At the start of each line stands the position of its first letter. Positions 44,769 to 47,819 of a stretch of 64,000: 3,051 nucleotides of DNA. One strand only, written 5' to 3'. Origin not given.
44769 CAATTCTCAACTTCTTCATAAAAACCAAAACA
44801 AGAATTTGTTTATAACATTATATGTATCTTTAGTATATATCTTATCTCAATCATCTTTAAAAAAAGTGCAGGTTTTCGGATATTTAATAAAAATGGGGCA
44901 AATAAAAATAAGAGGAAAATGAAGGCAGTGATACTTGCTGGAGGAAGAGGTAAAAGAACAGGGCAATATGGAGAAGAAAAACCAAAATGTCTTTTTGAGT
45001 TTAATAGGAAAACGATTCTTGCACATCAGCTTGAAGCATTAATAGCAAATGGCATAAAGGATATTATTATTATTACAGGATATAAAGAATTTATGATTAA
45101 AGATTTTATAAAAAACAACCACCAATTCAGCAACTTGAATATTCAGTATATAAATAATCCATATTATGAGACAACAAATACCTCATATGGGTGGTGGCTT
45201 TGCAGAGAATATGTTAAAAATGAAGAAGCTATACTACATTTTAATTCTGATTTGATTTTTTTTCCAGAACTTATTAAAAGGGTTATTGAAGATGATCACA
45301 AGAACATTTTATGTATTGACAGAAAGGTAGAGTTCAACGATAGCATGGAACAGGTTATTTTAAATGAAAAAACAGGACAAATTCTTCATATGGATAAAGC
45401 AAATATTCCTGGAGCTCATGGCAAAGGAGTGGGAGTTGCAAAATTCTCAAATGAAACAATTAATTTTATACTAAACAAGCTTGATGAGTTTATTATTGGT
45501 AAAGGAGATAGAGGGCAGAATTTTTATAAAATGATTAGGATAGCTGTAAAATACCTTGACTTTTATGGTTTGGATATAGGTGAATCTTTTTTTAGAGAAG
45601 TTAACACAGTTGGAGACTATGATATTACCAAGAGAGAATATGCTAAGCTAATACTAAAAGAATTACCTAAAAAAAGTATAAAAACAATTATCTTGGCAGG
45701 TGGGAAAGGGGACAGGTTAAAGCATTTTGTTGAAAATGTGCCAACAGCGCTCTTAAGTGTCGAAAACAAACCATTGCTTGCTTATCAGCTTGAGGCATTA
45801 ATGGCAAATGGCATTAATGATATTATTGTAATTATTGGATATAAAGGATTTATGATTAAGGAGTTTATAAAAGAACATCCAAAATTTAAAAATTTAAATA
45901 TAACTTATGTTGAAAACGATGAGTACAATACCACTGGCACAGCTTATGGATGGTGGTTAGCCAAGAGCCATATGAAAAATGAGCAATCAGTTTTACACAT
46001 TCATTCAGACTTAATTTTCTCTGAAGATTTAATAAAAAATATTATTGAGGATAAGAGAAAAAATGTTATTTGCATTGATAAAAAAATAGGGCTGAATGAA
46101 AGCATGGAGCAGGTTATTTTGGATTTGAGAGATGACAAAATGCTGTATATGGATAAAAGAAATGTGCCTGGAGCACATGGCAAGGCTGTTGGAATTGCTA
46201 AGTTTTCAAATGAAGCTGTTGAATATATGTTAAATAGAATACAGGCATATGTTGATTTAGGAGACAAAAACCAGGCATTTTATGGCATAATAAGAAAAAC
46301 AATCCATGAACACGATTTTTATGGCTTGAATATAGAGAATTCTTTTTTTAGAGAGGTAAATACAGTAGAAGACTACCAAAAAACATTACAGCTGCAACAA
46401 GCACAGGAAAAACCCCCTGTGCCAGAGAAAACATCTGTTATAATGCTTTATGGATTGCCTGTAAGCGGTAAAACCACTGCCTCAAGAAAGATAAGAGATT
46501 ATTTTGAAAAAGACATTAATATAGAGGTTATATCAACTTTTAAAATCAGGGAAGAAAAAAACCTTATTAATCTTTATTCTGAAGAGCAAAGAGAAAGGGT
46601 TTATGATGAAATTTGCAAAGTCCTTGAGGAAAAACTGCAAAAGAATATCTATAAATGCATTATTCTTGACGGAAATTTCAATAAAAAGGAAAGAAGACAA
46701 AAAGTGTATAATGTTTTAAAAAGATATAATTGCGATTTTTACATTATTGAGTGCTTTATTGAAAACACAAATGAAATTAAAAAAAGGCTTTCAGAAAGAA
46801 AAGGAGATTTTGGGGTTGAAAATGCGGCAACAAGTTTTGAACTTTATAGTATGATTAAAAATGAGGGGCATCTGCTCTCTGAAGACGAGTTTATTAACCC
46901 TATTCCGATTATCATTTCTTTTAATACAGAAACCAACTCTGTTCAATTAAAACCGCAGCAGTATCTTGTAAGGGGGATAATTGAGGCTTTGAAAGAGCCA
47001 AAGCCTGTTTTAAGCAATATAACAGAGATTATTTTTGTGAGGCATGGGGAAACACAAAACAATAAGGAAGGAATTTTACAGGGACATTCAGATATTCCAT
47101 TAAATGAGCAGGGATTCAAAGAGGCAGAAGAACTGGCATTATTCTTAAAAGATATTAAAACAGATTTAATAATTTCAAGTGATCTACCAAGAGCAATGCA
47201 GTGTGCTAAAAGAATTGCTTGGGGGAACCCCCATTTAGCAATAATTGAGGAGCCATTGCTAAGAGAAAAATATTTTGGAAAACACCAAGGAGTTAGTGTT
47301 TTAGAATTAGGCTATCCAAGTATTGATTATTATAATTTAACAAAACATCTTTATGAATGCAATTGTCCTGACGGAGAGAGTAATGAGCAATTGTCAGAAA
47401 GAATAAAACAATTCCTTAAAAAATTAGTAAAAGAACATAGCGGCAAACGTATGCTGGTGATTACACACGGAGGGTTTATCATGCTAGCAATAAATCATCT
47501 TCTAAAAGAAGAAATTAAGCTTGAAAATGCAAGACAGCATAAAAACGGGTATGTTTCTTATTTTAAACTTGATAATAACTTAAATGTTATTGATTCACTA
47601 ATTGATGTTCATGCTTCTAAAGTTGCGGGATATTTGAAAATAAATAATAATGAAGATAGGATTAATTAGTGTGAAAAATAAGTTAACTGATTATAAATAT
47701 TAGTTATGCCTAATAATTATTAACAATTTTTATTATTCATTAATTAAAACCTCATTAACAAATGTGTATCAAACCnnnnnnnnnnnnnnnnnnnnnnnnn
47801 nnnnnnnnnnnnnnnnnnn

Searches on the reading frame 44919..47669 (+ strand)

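Call 3: search_protein_families(library=pfam, proteins=[window:44919-47669:+], max_evalue=0.01)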
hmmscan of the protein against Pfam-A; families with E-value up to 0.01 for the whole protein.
window:44919-47669:+ (916 aa): 10 families
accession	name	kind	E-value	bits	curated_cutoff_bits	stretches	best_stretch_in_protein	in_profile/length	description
PF00300.27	His_Phos_1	-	9.3e-42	143.3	21.7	1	704-894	1-191/194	Histidine phosphatase superfamily (branch 1)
PF00483.29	NTP_transferase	-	2.2e-31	109.7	21.2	2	255-380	1-129/245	Nucleotidyl transferase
PF12804.13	NTP_transf_3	-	4e-24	86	27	2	3-134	1-122/160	MobA-like NTP transferase domain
PF20202.4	DUF6564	-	4.7e-13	49.8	25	2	285-388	16-120/230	Domain of unknown function (DUF6564)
PF08433.16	KTI12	-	1.3e-09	38.4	22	1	508-627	4-119/271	Chromatin associated protein KTI12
PF13671.12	AAA_33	-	9.1e-09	36.2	27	1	507-633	1-124/143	AAA domain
PF01128.25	IspD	-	1.2e-08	35.4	27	1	2-54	2-52/221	2-C-methyl-D-erythritol 4-phosphate cytidylyltransferase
PF13401.12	AAA_22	-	0.00023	21.9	27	1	506-610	6-90/130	AAA domain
PF13207.12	AAA_17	-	0.001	19.8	27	1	511-628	1-123/136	AAA domain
PF13238.12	AAA_18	-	0.0046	17.8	29.4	0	508-628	1-112/128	AAA domain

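Call 4: search_protein_families(library=ncbifam, proteins=[window:44919-47669:+], max_evalue=0.01)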
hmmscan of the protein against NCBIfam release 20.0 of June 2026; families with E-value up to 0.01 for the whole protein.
window:44919-47669:+ (916 aa): 62 families (the best 25 are shown)
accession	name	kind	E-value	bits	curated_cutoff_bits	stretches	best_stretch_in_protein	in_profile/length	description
TIGR03992.1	Arch_glmU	subfamily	9.1e-40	136.7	292.1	2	255-436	2-175/393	bifunctional sugar-1-phosphate nucleotidylyltransferase/acetyltransferase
TIGR03162.1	ribazole_cobC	equivalog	9.7e-34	116.3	162.9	1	704-877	1-171/176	alpha-ribazole phosphatase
NF041313.1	UDPGP_AglF_Halo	equivalog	2.8e-32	112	400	2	255-382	2-122/234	UTP--glucose-1-phosphate uridylyltransferase AglF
NF045761.1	NAMPUrTaseMurU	equivalog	1.8e-27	96.7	250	2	254-370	1-113/226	N-acetylmuramate alpha-1-phosphate uridylyltransferase MurU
TIGR01208.1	rmlA_long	equivalog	1.7e-26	93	320.25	2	255-375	1-118/353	glucose-1-phosphate thymidylyltransferase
NF041135.1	IPPtranDIPPsyn_Thcocales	equivalog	1.9e-25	89.7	580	2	1-160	1-147/419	bifunctional L-myo-inositol-1-phosphate cytidylyltransferase/CDP-L-myo-inositol myo-inositolphosphotransferase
TIGR02623.1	G1P_cyt_trans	equivalog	2.4e-25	89.5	300.25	2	1-81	1-82/255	glucose-1-phosphate cytidylyltransferase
NF011580.0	PRK15004.1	equivalog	5.9e-22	78.7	250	1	704-867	3-166/203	adenosylcobalamin/alpha-ribazole phosphatase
NF049965.1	GlMnHpPGnyltfHddC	equivalog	7e-22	78.1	300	2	255-389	2-127/221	D-glycero-D-manno-heptose 1-phosphate guanosyltransferase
NF041173.1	Sug_nt_acttase_Thmprot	equivalog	1.8e-19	70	600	2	255-437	2-176/405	bifunctional sugar-1-phosphate nucleotidylyltransferase/acetyltransferase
NF045917.1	PhserinePhPspA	equivalog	3.2e-19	69.5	350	1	703-894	3-194/211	phosphoserine phosphatase PspA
NF052502.1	man1P_GTase_Rv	exception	1.9e-18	66.5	440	2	256-380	3-122/352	mannose-1-phosphate guanylyltransferase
NF002901.0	PRK03482.1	equivalog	6e-18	65.2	261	1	704-858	4-158/215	2,3-diphosphoglycerate-dependent phosphoglycerate mutase GpmB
NF005567.0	PRK07238.1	equivalog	7.7e-18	65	326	1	697-855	173-331/378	bifunctional RNase H/acid phosphatase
TIGR01207.1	rmlA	equivalog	1.4e-17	63.8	360.65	2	255-377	1-121/286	glucose-1-phosphate thymidylyltransferase RfbA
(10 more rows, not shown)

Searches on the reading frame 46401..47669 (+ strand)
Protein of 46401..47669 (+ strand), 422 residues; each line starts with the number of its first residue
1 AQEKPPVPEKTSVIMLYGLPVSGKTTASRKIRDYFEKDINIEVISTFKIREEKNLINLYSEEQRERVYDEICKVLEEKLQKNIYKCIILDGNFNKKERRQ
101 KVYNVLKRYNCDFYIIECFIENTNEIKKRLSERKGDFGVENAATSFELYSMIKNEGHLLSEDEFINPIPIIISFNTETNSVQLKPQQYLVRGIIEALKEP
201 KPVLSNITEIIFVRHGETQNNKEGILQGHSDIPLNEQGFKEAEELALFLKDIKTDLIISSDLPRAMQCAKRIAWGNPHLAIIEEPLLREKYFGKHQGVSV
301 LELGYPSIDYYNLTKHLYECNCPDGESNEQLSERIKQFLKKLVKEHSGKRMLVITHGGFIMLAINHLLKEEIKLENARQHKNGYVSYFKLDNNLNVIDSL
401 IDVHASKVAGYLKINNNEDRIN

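Call 64: search_solved_structures(query=window:46401-47669:+, max_evalue=0.001)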
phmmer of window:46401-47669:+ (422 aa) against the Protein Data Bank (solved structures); distinct sequences matched with E-value up to 0.001: 64 (the best 60 are shown).
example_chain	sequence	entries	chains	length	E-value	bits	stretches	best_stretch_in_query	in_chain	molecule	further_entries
6nru_A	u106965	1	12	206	8.9e-18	67.7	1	206-368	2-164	CobC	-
6e4b_A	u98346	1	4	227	7.8e-17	64.6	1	205-368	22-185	Adenosylcobalamin/alpha-ribazole phosphatase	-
3e9c_A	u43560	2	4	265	5.1e-16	62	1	210-344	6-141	Zgc:56074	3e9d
3e9e_A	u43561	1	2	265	1.2e-14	57.4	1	210-344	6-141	Zgc:56074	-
5zkk_A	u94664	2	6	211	1.5e-14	57.1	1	208-384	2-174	Phosphoglycerate mutase family protein, putative | Phosphoglycerate mutase family protein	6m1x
5zr2_A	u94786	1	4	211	3.6e-13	52.6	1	208-385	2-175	Phosphoglycerate mutase family protein, putative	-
1fzt_A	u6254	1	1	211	4.5e-13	52.2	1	210-364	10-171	PHOSPHOGLYCERATE MUTASE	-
1ebb_A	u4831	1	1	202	7.7e-13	51.5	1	208-360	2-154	PHOSPHATASE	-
1h2e_A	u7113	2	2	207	8.2e-13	51.4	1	208-360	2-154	PHOSPHATASE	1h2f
5um0_A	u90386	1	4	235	6.2e-11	45.2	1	208-299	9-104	2,3-bisphosphoglycerate-dependent phosphoglycerate mutase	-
4ij5_A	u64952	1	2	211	6.4e-11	45.2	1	209-357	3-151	Phosphoserine phosphatase 1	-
4ij6_A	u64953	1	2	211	1.6e-09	40.6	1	209-357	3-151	Phosphoserine phosphatase 1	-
3dcy_A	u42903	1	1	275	1.6e-09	40.6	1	211-303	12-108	REGULATOR PROTEIN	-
3d8h_A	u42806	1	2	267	1.9e-09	40.3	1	209-302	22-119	Glycolytic phosphoglycerate mutase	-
4emb_A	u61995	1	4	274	2.2e-09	40.1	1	200-302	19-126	2,3-bisphosphoglycerate-dependent phosphoglycerate mutase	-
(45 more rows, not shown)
